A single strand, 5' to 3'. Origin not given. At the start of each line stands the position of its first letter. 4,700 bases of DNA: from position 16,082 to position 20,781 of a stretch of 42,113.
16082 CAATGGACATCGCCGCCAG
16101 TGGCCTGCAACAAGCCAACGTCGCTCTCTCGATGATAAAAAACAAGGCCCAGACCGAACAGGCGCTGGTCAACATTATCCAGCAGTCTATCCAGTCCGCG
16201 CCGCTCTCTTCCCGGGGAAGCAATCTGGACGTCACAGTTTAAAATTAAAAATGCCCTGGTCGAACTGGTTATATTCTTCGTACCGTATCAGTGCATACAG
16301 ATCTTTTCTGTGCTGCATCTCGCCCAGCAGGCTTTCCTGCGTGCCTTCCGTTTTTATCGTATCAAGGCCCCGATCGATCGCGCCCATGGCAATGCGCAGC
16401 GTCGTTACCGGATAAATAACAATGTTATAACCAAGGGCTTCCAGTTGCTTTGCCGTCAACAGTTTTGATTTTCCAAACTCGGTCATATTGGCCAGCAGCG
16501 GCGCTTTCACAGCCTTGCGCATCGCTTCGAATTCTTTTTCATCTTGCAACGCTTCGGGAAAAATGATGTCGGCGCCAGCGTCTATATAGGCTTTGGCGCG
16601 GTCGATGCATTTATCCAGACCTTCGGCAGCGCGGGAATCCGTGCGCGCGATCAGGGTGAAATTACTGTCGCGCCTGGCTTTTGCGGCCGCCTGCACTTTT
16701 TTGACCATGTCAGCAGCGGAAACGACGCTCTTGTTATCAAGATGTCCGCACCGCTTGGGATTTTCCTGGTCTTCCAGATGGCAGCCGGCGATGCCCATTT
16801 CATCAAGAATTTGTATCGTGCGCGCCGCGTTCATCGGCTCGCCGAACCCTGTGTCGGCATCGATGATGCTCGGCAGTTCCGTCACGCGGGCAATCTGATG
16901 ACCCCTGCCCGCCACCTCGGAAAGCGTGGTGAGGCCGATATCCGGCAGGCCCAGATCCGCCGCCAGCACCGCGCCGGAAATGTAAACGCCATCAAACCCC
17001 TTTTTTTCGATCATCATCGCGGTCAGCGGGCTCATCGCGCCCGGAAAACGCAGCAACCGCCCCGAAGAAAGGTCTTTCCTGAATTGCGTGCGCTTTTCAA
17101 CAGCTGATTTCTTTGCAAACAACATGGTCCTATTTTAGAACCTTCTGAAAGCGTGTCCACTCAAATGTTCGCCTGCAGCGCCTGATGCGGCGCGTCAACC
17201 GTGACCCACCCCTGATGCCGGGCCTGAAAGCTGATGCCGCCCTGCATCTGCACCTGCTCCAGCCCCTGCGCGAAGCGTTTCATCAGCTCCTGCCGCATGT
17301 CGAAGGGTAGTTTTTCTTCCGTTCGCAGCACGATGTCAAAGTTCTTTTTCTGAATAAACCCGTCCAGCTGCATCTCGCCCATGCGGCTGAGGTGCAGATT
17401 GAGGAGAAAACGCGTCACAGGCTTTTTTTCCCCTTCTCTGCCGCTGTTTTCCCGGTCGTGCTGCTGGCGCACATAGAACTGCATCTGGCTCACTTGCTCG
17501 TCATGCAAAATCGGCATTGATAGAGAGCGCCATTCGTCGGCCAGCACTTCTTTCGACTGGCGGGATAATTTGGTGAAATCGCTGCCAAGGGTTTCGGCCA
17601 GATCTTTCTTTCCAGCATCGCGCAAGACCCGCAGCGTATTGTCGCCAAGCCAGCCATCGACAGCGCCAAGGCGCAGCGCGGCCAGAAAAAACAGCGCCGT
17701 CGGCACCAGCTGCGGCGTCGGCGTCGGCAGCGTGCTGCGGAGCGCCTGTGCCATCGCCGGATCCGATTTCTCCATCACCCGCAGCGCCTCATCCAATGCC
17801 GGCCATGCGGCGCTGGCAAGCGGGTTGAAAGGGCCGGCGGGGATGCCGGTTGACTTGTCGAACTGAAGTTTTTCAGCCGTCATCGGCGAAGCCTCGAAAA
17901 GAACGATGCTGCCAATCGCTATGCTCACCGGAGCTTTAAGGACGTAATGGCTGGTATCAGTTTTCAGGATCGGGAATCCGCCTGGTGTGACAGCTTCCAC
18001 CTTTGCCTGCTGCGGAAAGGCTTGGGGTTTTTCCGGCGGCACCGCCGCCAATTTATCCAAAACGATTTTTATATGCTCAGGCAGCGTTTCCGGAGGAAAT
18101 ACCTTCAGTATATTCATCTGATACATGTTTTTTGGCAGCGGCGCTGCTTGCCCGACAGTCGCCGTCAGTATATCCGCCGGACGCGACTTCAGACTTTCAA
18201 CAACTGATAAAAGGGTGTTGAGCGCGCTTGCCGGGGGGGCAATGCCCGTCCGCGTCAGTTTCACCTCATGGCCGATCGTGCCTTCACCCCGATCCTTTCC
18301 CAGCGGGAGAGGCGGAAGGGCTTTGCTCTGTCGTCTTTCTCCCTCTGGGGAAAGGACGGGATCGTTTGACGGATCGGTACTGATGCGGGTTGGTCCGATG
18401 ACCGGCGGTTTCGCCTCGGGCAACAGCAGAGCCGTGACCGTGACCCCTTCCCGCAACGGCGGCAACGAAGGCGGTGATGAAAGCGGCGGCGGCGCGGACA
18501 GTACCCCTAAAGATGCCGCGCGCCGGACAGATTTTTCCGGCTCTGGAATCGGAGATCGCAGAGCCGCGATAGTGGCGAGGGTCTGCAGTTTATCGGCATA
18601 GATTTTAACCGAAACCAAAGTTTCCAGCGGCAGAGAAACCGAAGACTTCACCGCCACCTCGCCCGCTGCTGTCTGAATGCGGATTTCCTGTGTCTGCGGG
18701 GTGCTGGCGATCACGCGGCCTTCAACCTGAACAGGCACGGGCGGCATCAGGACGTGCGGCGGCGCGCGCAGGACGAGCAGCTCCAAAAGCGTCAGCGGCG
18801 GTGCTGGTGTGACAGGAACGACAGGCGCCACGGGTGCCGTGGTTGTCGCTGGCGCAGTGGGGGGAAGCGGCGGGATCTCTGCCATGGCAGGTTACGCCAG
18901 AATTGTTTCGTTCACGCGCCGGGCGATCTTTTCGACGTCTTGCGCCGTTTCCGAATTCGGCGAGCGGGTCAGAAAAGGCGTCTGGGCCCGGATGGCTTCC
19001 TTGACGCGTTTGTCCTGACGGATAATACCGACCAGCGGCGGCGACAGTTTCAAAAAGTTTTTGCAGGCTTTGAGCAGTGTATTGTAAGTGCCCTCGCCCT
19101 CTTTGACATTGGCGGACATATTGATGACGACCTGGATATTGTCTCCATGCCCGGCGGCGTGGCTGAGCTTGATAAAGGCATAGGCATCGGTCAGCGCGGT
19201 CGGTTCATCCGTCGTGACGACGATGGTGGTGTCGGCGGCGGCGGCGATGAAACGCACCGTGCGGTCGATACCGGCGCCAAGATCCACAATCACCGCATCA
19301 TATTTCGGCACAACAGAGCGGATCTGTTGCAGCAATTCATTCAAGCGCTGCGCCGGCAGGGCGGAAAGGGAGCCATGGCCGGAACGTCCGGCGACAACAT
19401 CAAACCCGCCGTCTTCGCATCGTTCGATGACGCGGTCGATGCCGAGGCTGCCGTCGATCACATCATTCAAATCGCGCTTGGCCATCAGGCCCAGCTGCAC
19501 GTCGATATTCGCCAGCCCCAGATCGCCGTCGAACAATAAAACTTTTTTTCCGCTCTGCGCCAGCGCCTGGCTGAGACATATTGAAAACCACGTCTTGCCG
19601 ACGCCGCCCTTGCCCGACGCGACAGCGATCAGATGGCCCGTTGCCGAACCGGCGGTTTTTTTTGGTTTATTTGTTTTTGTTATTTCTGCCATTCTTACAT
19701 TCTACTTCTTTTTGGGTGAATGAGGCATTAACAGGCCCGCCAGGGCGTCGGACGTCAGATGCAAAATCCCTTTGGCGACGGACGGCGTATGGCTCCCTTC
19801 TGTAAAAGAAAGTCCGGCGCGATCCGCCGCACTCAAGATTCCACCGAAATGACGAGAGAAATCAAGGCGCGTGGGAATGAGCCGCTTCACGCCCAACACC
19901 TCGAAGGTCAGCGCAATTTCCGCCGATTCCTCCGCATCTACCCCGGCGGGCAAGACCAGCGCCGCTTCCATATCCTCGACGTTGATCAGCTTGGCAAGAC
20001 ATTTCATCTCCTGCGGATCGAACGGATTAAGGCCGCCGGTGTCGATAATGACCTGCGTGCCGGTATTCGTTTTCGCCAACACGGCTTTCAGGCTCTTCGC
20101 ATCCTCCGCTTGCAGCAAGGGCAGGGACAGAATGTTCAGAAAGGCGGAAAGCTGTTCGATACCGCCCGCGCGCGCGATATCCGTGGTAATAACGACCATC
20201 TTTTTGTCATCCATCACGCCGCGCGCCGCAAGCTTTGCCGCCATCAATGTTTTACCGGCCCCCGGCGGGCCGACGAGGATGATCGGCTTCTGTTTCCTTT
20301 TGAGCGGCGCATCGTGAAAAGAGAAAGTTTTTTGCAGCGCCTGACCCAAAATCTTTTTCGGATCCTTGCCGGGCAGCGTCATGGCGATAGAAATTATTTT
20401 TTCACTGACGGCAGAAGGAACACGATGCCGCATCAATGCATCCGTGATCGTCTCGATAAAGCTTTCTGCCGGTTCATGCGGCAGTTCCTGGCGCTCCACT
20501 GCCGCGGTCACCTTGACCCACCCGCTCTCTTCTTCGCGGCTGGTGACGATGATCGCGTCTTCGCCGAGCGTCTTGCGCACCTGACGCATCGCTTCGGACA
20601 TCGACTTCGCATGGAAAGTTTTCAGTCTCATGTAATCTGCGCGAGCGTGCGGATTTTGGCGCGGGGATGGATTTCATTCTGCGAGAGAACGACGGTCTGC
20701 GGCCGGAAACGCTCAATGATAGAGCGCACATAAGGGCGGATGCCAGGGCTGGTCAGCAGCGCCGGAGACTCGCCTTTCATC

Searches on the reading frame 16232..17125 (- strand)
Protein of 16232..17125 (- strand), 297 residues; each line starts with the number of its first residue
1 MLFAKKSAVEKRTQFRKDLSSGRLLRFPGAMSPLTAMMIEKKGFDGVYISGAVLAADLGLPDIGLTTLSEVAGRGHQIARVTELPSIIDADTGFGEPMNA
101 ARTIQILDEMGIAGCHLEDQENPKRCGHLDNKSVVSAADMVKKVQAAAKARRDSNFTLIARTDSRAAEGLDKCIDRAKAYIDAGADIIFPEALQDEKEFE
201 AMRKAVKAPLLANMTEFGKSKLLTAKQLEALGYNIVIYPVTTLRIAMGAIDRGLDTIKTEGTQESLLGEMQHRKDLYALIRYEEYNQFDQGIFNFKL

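Call 51: search_protein_families(library=pfam, proteins=[window:16232-17125:-], max_evalue=0.0001)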
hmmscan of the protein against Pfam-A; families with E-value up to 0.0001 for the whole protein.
window:16232-17125:- (297 aa): 2 families
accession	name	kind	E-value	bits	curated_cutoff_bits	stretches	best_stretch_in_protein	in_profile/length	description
PF13714.12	PEP_mutase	-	1.7e-48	165.7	31.5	1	16-256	2-238/240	Phosphoenolpyruvate phosphomutase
PF00463.27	ICL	-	5.5e-13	48.7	26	1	84-185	149-254/526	Isocitrate lyase family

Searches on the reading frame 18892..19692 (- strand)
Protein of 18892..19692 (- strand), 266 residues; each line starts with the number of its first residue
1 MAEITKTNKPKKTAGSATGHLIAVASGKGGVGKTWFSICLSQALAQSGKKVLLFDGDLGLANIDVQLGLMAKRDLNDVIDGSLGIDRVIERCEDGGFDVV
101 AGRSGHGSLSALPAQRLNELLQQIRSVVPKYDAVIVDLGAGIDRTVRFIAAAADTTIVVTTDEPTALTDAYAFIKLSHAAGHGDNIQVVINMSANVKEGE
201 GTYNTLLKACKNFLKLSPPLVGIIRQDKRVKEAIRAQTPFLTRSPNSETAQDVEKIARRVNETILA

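Call 51: search_protein_families(library=pfam, proteins=[window:18892-19692:-], max_evalue=0.0001)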
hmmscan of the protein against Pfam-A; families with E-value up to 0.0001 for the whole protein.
window:18892-19692:- (266 aa): 6 families
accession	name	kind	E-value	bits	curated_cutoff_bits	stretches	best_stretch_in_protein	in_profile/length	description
PF01656.29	CbiA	-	4.3e-17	62.7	25.4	1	22-238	1-123/125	CobQ/CobB/MinD/ParA nucleotide binding domain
PF10609.15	ParA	-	7.3e-17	62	27.1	2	20-72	4-56/246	NUBPL iron-transfer P-loop NTPase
PF13614.12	AAA_31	-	1.9e-15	57.7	27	1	20-173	2-160/177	AAA domain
PF06564.18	CBP_BcsQ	-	8.1e-08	32.5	21.3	0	115-259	100-232/234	Cellulose biosynthesis protein BcsQ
PF00142.24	Fer4_NifH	-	8.9e-07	29.1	25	1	26-262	6-246/271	4Fe-4S iron sulfur cluster binding proteins, NifH/frxC family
PF02374.21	ArsA_ATPase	-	3.2e-05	23.7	24.3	1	24-55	5-36/305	Anion-transporting ATPase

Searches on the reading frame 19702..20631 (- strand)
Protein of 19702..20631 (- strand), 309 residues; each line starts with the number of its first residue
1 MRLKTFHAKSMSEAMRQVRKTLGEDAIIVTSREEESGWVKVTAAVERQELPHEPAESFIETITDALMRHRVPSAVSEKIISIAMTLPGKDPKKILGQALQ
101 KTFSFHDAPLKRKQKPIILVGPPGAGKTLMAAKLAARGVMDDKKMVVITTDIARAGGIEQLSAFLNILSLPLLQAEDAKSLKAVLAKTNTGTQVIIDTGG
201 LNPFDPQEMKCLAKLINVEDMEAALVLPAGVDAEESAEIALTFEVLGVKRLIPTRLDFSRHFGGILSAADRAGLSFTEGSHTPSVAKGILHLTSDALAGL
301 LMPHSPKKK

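Call 51: search_protein_families(library=pfam, proteins=[window:19702-20631:-], max_evalue=0.0001)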
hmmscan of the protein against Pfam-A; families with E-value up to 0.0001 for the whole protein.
window:19702-20631:- (309 aa): 5 families
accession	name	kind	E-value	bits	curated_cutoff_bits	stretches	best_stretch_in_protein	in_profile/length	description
PF00448.28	SRP54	-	2.1e-21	76.9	22.7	1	117-273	4-167/196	SRP54-type protein, GTPase domain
PF01695.23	IstB_IS21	-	3.4e-07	30.4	24.1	1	113-227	91-190/238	IstB-like ATP binding protein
PF13671.12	AAA_33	-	1.3e-05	26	27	1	117-214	2-93/143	AAA domain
PF20720.3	nSTAND3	-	2e-05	24.8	27.2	0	112-153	15-55/155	Novel STAND NTPase 3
PF06745.19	ATPase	-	6.7e-05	22.8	26.6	0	114-159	19-65/231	KaiC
